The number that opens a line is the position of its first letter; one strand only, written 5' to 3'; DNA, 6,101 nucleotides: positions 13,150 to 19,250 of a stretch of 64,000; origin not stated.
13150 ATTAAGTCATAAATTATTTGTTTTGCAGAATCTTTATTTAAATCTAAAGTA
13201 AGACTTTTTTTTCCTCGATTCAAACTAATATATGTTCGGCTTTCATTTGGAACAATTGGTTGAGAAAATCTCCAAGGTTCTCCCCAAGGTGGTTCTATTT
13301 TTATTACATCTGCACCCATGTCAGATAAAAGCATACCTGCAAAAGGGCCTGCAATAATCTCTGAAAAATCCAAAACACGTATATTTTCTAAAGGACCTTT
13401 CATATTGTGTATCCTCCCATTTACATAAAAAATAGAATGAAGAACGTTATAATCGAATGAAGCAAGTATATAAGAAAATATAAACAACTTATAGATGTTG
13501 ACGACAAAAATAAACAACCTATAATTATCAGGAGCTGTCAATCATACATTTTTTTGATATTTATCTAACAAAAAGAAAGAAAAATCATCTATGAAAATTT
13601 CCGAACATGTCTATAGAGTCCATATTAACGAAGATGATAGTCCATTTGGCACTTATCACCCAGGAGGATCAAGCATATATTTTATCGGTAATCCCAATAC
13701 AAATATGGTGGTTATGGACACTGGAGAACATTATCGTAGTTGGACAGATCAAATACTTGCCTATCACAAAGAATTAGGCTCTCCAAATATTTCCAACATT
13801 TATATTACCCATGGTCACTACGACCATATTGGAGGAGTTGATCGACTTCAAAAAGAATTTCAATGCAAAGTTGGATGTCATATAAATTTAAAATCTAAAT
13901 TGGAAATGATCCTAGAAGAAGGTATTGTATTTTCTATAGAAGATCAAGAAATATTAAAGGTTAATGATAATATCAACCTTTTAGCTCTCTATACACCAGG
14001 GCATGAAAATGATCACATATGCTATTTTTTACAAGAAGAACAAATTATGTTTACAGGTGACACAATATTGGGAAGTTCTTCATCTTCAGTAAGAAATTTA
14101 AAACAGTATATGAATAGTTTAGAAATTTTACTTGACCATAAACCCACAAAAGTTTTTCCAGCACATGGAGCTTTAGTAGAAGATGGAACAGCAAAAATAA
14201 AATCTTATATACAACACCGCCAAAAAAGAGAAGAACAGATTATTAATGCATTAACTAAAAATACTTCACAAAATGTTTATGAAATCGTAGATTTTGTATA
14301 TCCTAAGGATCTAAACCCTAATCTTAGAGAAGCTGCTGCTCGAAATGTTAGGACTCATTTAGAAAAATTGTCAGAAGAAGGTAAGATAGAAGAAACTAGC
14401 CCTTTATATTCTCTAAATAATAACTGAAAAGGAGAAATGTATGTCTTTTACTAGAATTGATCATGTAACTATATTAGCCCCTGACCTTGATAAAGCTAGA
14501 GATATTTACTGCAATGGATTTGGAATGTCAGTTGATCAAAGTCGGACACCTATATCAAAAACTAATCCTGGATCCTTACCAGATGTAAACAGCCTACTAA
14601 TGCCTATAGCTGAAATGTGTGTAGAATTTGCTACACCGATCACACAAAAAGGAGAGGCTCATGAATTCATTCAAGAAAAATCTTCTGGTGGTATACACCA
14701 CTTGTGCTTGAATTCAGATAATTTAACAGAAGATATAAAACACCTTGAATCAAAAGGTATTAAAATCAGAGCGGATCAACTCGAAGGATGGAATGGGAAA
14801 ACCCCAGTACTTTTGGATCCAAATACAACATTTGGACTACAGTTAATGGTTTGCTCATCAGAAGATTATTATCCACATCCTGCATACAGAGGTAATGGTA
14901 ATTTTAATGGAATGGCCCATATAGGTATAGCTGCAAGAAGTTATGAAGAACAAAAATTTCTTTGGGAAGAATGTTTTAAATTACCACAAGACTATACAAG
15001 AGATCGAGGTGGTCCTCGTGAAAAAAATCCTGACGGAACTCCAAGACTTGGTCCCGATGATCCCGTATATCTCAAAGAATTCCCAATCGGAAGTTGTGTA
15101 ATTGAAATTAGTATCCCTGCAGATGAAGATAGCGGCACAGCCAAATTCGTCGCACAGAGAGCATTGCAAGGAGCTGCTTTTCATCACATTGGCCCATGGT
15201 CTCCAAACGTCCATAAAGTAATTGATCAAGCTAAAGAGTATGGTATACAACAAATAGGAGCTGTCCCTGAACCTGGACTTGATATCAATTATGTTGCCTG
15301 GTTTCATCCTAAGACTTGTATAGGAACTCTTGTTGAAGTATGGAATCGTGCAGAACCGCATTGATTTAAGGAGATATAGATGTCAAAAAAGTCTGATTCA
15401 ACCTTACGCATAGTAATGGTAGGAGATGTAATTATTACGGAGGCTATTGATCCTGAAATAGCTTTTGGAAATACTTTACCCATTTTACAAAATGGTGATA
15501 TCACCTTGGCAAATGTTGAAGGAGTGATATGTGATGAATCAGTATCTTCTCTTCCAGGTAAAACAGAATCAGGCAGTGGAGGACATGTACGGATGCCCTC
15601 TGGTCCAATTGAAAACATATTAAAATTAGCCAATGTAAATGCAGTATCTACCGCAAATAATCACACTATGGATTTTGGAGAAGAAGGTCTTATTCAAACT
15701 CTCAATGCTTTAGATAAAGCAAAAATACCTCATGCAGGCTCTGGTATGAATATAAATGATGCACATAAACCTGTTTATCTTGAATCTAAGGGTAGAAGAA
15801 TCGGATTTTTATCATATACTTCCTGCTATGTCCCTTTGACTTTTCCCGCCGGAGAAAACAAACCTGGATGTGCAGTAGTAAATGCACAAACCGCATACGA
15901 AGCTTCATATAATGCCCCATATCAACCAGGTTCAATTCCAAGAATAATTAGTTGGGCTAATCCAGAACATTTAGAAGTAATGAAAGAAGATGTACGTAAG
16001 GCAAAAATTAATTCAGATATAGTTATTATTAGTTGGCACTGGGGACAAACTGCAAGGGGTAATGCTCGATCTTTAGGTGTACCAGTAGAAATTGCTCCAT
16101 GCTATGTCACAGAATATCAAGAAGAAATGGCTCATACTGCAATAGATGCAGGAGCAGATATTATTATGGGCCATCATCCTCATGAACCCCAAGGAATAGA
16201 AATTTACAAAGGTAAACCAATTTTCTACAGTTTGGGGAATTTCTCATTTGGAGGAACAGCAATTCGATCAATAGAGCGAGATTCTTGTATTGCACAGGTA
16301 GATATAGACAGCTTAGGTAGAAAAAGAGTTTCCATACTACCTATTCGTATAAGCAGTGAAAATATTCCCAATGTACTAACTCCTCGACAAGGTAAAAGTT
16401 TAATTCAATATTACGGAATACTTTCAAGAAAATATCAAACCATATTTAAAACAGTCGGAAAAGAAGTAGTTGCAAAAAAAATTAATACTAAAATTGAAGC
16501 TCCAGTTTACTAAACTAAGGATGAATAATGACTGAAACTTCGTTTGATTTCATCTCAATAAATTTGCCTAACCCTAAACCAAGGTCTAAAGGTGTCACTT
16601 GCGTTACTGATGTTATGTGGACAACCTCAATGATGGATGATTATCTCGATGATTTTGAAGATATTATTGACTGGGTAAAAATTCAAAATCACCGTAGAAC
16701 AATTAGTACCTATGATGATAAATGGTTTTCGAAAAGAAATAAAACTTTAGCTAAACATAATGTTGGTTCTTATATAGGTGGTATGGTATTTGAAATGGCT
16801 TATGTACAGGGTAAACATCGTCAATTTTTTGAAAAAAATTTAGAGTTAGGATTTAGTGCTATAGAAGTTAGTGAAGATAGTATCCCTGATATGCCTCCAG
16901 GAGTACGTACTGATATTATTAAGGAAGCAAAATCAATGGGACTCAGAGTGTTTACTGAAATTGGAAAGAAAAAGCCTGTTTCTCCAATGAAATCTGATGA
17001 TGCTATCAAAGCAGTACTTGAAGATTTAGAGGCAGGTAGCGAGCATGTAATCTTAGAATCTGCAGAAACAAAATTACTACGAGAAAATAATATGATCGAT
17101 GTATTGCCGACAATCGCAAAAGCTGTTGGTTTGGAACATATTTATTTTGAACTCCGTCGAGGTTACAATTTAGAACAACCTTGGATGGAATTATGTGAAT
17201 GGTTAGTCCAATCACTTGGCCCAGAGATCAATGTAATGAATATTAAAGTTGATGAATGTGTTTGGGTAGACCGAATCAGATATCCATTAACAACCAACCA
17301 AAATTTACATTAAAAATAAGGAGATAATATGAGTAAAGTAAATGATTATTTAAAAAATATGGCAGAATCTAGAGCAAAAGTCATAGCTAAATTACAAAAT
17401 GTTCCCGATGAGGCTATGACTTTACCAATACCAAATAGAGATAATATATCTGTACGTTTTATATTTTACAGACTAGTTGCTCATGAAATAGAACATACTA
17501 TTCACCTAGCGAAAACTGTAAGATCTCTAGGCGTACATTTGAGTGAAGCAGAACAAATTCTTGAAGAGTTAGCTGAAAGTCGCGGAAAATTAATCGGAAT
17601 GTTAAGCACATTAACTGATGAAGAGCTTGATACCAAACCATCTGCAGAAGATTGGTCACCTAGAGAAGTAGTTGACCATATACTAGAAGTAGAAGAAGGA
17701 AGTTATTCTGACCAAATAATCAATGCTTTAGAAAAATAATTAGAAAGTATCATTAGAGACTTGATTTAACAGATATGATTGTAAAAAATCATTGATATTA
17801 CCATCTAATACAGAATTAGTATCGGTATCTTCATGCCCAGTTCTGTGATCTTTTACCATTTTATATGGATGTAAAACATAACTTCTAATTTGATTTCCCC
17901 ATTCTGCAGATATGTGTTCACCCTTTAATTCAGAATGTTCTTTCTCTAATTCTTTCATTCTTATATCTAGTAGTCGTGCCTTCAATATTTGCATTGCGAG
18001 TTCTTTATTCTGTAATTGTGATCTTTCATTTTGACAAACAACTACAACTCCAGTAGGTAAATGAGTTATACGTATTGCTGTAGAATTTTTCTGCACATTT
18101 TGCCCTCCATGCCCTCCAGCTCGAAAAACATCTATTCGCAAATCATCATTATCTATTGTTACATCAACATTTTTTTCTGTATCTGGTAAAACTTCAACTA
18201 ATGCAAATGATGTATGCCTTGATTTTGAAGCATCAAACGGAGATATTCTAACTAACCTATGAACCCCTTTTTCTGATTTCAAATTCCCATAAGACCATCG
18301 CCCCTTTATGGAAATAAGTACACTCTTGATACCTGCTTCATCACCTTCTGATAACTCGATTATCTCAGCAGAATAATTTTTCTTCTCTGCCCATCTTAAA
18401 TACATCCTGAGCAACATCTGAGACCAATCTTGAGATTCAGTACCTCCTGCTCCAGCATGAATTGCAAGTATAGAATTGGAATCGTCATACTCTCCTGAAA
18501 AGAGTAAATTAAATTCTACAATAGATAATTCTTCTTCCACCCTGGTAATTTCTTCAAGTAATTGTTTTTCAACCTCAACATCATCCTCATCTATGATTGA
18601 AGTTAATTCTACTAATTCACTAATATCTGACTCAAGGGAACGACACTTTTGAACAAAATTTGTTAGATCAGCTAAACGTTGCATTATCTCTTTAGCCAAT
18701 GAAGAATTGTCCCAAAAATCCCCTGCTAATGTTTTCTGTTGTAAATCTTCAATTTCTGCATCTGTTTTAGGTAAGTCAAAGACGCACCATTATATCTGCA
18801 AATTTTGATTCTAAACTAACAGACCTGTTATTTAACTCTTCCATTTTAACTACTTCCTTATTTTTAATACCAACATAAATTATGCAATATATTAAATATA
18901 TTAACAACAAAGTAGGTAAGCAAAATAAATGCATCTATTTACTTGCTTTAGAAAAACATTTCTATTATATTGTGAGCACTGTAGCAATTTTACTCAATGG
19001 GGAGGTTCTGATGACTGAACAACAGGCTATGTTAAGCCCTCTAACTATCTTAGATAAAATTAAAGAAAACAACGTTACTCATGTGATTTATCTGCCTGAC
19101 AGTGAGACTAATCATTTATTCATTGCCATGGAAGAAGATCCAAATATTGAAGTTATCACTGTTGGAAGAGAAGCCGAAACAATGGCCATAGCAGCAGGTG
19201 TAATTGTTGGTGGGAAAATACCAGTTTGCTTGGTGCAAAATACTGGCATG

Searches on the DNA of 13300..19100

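Call 83: search_rna_families(source=window, start=13300, end=19100, threshold=evalue, max_evalue=1)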
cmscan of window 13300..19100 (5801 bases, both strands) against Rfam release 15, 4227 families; matches with E-value up to 1: 2.
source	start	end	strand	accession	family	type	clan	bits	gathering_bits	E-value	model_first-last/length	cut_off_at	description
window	16708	16779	+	RF01193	snoR20a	Gene; snRNA; snoRNA; CD-box;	-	28.4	42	0.24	1-90/90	no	Small nucleolar RNA snoR20a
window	18729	18769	+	RF04333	Plastid-ycf3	Intron;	-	18.2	55.2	0.94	1-47/47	no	Plastid-ycf3 group II-D1 intron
